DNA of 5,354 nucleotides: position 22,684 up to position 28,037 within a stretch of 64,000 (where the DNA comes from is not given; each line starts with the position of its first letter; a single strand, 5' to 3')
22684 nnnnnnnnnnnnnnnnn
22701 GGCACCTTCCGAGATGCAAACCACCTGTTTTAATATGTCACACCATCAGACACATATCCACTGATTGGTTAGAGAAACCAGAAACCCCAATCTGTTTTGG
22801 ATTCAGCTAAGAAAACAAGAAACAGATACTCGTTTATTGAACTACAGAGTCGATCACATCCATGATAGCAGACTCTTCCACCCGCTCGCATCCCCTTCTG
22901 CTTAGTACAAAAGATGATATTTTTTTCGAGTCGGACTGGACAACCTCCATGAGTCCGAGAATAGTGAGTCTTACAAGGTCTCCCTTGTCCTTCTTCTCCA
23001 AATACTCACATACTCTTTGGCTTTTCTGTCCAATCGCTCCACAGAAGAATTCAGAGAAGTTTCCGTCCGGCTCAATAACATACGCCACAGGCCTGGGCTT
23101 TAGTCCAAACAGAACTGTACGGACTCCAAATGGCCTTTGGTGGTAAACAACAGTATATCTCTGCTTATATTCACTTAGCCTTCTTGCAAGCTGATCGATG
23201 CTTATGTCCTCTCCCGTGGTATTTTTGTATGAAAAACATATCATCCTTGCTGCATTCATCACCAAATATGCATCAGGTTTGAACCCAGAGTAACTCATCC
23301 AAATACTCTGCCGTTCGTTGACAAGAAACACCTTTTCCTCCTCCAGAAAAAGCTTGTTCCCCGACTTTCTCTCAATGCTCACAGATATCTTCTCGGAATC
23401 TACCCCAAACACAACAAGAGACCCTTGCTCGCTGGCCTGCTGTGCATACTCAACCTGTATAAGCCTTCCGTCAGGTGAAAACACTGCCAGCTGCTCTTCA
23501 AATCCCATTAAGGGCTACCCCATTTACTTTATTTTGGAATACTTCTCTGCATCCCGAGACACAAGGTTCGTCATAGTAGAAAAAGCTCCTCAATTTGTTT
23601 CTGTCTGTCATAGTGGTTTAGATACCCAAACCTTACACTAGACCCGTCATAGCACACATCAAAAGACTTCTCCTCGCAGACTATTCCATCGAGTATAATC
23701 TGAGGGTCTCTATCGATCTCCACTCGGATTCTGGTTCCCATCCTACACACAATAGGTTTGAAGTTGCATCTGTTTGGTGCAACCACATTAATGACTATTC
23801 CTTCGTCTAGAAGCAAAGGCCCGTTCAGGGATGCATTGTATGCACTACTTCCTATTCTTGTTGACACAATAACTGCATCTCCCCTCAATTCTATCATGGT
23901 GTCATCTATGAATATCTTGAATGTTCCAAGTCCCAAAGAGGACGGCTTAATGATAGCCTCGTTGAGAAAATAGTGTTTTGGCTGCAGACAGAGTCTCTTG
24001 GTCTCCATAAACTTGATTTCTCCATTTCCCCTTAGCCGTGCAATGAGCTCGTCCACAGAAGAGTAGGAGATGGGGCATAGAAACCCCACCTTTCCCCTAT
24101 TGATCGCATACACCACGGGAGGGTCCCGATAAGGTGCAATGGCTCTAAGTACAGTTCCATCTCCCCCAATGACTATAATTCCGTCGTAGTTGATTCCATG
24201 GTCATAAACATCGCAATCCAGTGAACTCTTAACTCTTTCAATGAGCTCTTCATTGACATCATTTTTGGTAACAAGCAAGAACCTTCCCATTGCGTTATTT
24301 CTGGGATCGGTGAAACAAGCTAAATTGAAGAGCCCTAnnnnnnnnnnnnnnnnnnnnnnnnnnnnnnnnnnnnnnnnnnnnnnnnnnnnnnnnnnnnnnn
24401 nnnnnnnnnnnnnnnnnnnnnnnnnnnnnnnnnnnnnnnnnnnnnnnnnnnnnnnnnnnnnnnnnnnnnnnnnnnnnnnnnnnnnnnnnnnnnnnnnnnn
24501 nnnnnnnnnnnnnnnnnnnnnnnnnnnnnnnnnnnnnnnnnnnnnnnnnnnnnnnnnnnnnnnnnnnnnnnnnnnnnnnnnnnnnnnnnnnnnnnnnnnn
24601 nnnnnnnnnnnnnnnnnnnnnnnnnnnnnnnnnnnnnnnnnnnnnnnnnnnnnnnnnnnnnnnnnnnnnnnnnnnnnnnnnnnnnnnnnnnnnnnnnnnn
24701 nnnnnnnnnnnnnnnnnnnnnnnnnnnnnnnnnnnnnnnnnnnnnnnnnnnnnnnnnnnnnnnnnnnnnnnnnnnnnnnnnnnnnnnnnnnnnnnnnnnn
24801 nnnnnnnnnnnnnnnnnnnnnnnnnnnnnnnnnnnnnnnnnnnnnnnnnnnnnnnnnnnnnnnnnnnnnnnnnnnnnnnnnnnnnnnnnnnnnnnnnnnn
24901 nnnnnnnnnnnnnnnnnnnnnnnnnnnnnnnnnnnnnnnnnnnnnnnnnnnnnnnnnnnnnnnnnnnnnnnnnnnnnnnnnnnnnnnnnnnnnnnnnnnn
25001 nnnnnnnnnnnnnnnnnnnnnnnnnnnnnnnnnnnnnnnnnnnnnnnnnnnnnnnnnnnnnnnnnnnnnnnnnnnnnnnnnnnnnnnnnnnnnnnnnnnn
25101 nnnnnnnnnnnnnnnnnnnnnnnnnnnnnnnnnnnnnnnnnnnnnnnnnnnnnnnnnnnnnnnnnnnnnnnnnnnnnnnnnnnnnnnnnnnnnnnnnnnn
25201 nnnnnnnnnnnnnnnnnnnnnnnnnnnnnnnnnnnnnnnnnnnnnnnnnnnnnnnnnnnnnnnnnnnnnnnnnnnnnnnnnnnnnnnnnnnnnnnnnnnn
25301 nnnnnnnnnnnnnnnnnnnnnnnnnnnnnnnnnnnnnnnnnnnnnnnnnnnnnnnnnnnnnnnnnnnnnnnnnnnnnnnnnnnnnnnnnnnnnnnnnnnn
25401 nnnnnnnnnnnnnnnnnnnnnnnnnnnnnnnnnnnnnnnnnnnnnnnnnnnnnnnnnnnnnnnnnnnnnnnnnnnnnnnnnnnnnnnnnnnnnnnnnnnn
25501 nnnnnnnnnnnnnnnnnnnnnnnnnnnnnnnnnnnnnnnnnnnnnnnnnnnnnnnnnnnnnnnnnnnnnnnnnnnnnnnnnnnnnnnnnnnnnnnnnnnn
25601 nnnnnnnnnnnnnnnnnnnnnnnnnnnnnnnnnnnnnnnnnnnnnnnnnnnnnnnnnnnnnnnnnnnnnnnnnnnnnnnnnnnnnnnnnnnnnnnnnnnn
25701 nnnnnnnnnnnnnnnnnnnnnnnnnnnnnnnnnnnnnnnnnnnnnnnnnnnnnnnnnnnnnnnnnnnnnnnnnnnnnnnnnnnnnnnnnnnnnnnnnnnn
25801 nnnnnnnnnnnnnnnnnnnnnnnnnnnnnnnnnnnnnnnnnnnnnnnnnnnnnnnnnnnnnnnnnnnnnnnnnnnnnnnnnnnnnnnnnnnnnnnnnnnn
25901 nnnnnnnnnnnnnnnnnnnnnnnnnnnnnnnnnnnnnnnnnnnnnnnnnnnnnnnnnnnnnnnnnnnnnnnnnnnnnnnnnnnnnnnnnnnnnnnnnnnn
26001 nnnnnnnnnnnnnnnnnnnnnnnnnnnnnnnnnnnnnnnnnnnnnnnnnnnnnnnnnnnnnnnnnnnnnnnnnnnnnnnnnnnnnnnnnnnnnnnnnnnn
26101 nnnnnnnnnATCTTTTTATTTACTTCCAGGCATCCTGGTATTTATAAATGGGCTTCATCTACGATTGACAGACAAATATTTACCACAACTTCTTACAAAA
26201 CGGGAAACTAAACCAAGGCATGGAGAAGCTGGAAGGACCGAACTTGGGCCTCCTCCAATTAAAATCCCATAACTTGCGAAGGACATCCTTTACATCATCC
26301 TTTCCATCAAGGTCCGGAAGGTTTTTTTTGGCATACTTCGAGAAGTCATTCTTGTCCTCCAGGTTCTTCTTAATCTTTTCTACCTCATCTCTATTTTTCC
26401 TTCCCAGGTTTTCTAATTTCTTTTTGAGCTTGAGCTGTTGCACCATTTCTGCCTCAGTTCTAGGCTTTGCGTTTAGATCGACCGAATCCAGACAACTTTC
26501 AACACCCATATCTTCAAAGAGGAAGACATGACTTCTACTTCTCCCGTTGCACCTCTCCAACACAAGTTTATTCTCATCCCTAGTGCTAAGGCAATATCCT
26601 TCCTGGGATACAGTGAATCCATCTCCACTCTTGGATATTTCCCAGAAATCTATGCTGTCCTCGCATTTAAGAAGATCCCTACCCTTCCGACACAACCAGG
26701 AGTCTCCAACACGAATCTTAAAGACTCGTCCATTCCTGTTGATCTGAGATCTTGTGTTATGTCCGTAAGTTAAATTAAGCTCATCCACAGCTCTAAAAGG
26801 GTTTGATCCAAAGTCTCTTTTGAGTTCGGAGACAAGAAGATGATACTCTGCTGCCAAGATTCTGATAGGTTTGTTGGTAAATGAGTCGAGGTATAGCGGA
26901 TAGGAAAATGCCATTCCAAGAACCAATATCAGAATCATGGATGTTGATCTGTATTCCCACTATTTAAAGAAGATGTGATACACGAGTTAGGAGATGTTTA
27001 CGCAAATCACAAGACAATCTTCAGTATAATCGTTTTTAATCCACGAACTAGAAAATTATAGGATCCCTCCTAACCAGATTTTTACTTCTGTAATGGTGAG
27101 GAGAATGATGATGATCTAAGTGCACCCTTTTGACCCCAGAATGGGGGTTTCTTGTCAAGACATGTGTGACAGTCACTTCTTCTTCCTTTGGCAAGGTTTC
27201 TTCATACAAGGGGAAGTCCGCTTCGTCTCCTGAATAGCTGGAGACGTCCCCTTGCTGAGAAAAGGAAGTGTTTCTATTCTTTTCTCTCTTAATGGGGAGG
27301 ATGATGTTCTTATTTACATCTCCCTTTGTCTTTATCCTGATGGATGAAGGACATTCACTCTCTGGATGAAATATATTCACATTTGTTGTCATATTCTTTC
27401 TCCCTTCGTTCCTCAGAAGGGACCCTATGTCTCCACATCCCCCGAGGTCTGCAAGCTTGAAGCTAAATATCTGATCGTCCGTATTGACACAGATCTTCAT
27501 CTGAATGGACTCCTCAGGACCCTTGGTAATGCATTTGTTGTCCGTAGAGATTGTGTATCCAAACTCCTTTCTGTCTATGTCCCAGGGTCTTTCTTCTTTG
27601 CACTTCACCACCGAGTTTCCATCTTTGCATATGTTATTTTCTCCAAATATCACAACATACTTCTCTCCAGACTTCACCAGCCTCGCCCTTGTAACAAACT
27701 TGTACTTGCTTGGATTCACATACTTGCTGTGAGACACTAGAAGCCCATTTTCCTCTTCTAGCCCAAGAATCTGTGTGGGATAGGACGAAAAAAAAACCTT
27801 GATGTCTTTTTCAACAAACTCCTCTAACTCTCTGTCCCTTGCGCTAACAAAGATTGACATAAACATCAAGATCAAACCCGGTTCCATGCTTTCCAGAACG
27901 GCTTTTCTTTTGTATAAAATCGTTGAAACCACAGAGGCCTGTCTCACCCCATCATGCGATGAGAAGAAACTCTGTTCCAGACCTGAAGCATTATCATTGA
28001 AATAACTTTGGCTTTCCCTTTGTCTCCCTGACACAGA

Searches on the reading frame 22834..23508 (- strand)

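Call 72: search_protein_families(library=pfam, proteins=[window:22834-23508:-], max_evalue=0.1)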
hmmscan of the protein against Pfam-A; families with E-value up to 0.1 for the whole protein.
window:22834-23508:- (224 aa): 2 families
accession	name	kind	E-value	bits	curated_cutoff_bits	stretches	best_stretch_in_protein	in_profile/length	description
PF00227.31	Proteasome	-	3.5e-21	76.1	22.4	1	48-179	24-158/189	Proteasome subunit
PF10584.14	Proteasome_A_N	-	9.5e-10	38.4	27.7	1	6-25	4-23/23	Proteasome subunit A N-terminal signature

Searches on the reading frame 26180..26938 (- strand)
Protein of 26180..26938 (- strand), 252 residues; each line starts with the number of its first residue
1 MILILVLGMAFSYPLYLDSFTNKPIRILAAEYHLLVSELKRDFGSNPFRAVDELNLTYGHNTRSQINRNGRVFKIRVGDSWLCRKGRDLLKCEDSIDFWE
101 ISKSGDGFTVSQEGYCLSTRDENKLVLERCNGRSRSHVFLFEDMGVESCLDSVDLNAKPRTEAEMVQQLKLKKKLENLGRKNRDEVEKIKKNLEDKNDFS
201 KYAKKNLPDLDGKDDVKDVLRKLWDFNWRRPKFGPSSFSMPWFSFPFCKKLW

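Call 72: search_protein_families(library=pfam, proteins=[window:26180-26938:-], max_evalue=0.1)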
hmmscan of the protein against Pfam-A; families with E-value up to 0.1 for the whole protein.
window:26180-26938:- (252 aa): 3 families
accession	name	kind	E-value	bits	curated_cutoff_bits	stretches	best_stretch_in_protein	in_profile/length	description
PF00652.28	Ricin_B_lectin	-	0.014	16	29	1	90-143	29-86/126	Ricin-type beta-trefoil lectin domain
PF00836.24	Stathmin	-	0.016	15.6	24.7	1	162-207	53-98/136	Stathmin family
PF04222.17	DUF416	-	0.024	14.6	23.7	1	133-196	117-180/188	Protein of unknown function (DUF416)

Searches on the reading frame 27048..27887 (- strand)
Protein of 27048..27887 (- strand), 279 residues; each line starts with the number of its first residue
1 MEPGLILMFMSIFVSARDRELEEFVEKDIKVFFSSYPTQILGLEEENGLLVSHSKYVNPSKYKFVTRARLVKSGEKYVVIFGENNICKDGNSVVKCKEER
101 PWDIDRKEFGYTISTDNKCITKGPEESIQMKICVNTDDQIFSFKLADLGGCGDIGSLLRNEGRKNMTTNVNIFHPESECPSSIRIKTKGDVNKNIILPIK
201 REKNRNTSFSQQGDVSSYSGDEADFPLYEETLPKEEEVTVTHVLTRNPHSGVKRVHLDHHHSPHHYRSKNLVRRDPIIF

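Call 72: search_protein_families(library=pfam, proteins=[window:27048-27887:-], max_evalue=0.1)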
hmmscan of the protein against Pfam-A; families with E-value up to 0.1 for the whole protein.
window:27048-27887:- (279 aa): 1 family
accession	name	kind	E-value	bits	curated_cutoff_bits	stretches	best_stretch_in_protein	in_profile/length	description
PF03524.21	CagX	-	0.03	14.6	34.2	1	95-216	38-126/198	Conjugal transfer protein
